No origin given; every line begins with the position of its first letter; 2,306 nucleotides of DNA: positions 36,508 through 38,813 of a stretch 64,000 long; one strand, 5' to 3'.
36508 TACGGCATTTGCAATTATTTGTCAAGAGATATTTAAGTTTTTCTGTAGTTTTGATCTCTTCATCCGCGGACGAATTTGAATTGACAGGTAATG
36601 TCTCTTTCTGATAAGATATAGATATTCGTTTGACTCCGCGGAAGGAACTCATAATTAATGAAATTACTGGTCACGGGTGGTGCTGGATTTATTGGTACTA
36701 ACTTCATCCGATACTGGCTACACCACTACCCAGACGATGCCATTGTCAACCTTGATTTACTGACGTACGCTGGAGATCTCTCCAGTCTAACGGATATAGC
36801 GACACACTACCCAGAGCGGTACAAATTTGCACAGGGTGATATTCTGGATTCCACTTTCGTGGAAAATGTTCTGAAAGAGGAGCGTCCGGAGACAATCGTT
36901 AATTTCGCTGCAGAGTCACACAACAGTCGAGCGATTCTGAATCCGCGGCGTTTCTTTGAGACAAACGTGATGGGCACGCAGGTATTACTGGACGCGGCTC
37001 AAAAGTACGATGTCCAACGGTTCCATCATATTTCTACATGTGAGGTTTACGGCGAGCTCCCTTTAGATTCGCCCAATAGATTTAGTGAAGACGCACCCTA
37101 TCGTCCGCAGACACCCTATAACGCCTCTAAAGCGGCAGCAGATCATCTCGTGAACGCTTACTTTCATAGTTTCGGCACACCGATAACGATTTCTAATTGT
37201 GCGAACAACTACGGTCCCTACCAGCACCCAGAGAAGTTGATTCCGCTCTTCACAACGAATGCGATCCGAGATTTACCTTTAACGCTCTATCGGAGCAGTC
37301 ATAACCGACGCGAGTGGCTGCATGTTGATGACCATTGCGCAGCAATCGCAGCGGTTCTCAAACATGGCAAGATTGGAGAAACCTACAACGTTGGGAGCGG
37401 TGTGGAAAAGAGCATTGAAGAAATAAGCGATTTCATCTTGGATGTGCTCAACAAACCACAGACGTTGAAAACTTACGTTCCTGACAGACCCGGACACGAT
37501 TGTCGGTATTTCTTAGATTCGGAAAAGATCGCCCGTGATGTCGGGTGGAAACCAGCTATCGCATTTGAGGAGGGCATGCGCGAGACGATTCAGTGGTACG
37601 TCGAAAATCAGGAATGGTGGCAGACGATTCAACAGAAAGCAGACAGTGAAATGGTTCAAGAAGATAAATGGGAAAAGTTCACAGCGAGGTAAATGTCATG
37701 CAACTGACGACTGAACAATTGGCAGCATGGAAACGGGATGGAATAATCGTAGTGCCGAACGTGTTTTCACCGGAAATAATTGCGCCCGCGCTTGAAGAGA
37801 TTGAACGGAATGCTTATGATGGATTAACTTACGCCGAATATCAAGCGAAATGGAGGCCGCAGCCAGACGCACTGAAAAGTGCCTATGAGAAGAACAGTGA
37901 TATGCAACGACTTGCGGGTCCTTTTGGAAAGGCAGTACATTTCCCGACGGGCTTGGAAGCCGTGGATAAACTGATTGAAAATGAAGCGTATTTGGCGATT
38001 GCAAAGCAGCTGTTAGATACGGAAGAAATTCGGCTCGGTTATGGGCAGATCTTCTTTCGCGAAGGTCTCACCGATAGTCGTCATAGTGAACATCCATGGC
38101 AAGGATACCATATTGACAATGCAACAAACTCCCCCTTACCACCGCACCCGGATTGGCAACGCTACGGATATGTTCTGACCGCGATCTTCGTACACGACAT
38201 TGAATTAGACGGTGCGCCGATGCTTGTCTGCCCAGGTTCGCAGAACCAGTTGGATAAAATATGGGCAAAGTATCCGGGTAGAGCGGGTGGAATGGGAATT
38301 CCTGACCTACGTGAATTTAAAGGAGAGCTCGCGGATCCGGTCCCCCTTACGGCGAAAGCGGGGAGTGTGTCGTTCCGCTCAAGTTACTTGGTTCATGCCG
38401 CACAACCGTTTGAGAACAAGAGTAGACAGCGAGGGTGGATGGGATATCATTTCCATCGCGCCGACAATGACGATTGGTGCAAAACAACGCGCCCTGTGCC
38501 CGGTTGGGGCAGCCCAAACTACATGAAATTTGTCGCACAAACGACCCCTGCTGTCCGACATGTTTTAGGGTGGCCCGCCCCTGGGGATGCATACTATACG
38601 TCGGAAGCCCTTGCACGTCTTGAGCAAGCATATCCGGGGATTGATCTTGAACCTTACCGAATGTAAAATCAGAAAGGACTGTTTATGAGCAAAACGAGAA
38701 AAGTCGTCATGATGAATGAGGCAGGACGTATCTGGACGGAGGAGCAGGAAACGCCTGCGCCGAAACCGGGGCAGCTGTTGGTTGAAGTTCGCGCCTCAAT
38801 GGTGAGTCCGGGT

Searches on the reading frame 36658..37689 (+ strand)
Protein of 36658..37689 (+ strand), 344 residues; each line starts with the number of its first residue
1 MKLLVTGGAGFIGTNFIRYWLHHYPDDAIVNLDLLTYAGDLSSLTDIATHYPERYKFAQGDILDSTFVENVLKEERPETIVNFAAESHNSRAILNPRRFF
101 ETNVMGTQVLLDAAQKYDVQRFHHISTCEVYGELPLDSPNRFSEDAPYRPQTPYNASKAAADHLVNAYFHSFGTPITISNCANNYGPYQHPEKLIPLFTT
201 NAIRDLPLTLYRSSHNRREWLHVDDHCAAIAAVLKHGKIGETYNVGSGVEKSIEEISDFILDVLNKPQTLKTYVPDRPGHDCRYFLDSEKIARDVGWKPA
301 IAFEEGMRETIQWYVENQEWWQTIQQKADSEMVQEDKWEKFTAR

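Call 14: search_protein_families(library=pfam, proteins=[window:36658-37689:+], max_evalue=0.001)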
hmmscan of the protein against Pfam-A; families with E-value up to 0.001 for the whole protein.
window:36658-37689:+ (344 aa): 7 families
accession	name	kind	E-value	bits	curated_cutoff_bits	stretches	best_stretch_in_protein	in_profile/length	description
PF16363.11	GDP_Man_Dehyd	-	2.9e-74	251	27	1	4-310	1-332/332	GDP-mannose 4,6 dehydratase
PF01370.27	Epimerase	-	2.6e-61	207.5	20.9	1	4-246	2-240/240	NAD dependent epimerase/dehydratase family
PF01073.25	3Beta_HSD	-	1.6e-14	54.1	22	1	4-166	1-158/280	3-beta hydroxysteroid dehydrogenase/isomerase family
PF02719.21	Polysacc_synt_2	-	1.9e-14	54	20.2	1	3-127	1-128/293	Polysaccharide biosynthesis protein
PF04321.23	RmlD_sub_bind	-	1.5e-11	44.4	27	1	1-169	1-140/287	RmlD substrate binding domain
PF07993.18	NAD_binding_4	-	1e-10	41.7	20.1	1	5-181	1-204/258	Male sterility protein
PF13460.12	NAD_binding_10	-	0.00013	22.3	27.2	1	45-166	33-132/184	NAD(P)H-binding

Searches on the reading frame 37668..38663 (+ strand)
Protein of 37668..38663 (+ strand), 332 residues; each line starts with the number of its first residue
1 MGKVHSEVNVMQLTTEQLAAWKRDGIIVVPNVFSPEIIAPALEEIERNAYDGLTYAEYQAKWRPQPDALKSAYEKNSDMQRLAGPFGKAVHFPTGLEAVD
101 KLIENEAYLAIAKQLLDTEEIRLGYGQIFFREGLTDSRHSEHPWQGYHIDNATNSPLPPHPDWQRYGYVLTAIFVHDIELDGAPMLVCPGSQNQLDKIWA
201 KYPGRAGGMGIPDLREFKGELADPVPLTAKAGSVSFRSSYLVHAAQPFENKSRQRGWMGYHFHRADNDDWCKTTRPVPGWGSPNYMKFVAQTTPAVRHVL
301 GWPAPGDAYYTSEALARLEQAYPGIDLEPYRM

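Call 14: search_protein_families(library=pfam, proteins=[window:37668-38663:+], max_evalue=0.001)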
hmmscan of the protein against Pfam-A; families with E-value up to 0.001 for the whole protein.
window:37668-38663:+ (332 aa): 1 family
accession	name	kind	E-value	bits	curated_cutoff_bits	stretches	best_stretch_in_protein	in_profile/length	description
PF05721.19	PhyH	-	4e-08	34.2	22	1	21-252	1-209/213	Phytanoyl-CoA dioxygenase (PhyH)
